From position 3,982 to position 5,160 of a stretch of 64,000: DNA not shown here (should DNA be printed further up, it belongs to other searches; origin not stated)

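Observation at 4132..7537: Putative phage RNA (tRNA) repair / nucleotide-signalling cluster: Rnl2-like RNA ligase, two HD hydrolases (one SpoT-like), CCA-adding-type nucleotidyltransferase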

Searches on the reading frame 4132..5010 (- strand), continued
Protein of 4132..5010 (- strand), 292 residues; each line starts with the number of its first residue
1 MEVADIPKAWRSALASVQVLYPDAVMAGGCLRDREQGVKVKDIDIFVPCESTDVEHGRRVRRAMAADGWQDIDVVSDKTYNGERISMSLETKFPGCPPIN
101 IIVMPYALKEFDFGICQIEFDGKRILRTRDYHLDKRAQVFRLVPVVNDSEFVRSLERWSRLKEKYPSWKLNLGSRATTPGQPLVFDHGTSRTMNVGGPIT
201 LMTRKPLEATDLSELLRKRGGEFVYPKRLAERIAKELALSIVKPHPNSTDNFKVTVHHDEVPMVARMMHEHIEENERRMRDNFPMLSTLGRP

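Call 111: search_protein_representatives(alignment_id=A1)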
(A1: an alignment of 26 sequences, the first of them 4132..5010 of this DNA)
Query: 26 sequences, 295 profile positions. Proteins with E-value up to 0.001 (for the whole library): 2322; up to 1e-10: 1071; up to 1e-30: 103. The best 150 are listed.
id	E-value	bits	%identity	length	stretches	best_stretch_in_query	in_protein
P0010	2.7e-109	381.5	-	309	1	2-294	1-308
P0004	8.2e-109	379.9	-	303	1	2-280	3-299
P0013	2.6e-107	375.0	-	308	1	3-288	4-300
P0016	6.0e-99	347.6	-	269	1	6-261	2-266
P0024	7.1e-96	337.5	-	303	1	2-289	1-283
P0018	8.1e-96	337.3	-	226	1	2-212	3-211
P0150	1.1e-94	333.6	-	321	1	4-290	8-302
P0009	1.7e-71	257.5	-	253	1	58-294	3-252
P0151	1.7e-68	247.6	-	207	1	7-189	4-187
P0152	4.1e-63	229.9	-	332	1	4-201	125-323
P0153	5.9e-63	229.4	-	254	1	2-191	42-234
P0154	3.9e-62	226.7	-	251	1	1-187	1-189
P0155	1.2e-61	225.1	-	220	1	10-200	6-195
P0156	2.0e-60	221.1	-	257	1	2-192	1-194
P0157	7.8e-57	209.3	-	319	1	4-187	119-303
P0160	5.6e-54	199.9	-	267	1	4-190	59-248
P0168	8.3e-41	156.7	-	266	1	6-182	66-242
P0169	2.1e-40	155.4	-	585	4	6-59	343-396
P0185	7.5e-36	140.4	-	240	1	11-185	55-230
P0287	2.0e-28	116.0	-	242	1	12-182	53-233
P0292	3.1e-28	115.4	-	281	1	8-181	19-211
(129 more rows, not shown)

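Call 112: search_protein_families(library=pfam, proteins=[P0152, P0157, P0169, P0160, P0168, P0153, P0185, P0287, P0292, P0150], max_evalue=0.01)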
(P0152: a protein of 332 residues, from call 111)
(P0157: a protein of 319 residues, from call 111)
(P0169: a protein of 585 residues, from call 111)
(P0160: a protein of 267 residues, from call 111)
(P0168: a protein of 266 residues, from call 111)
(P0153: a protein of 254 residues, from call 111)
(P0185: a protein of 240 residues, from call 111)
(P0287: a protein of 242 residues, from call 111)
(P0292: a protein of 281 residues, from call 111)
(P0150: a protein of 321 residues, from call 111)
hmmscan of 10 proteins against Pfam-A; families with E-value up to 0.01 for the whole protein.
P0152 (332 aa): 0 families

P0157 (319 aa): 1 family
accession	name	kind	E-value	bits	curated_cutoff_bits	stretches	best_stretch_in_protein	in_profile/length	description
PF01743.26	PolyA_pol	-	0.0089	16.8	23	0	146-186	3-37/126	Poly A polymerase head domain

P0169 (585 aa): 1 family
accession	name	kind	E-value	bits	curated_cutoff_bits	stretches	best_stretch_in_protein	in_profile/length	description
PF01743.26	PolyA_pol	-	1.7e-09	38.5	23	1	153-194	1-41/126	Poly A polymerase head domain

P0160 (267 aa): 1 family
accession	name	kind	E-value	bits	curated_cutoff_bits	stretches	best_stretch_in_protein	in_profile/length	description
PF01743.26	PolyA_pol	-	0.0079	17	23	0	85-124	2-41/126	Poly A polymerase head domain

P0168 (266 aa): 0 families

P0153 (254 aa): 0 families

P0185 (240 aa): 1 family
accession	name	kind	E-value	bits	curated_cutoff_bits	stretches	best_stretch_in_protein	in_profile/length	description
PF01743.26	PolyA_pol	-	0.0005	20.9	23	1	75-130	2-56/126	Poly A polymerase head domain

P0287 (242 aa): 1 family
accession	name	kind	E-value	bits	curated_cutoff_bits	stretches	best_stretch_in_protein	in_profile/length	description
PF01743.26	PolyA_pol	-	0.00038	21.2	23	1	71-169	2-95/126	Poly A polymerase head domain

P0292 (281 aa): 1 family
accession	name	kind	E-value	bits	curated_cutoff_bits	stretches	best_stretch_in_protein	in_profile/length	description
PF01743.26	PolyA_pol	-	0.0027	18.5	23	1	42-73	3-32/126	Poly A polymerase head domain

P0150 (321 aa): 1 family
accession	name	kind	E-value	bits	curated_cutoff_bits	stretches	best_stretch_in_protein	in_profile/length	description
PF01743.26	PolyA_pol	-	0.0093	16.7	23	0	35-73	3-41/126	Poly A polymerase head domain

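Call 116: search_protein_families(library=pfam, alignment_id=A5, max_evalue=0.0001)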
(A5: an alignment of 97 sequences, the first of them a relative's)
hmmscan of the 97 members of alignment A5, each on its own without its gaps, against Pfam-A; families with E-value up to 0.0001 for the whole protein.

A. member 1, L027:6407-8104:+ (566 aa): 0 families

B. families by the number of members that match (of 97 scanned): 42 families (the first 25 are shown)
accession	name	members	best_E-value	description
PF00476.26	DNA_pol_A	11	2.4e-56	DNA polymerase family A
PF03796.21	DnaB_C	9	8.3e-23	DnaB-like helicase C terminal domain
PF02739.22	5_3_exonuc_N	9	2.1e-12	5'-3' exonuclease, N-terminal resolvase-like domain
PF13155.12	Toprim_2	8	1.4e-11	Toprim-like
PF21268.3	Helic-prim_T7_N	5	7.3e-20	Bacteriophage T7 DNA helicase/primase, N-terminal a+b fold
PF01367.25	5_3_exonuc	5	1.2e-08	5'-3' exonuclease, C-terminal SAM fold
PF21448.3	DNMK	4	2.7e-10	Deoxynucleotide monophosphate kinase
PF13481.12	AAA_25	4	2.7e-10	AAA domain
PF12705.13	PDDEXK_1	3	4.4e-18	PD-(D/E)XK nuclease superfamily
PF13479.12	AAA_24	3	5.6e-10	AAA domain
PF01751.28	Toprim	3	3.2e-05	Toprim domain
PF00145.23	DNA_methylase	2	3.4e-41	C-5 cytosine-specific DNA methylase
PF13177.12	DNA_pol3_delta2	2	1.2e-19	DNA polymerase III, delta subunit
PF13328.12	HD_4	2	1.7e-16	HD domain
PF00004.35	AAA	2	1.3e-12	ATPase family associated with various cellular activities (AAA)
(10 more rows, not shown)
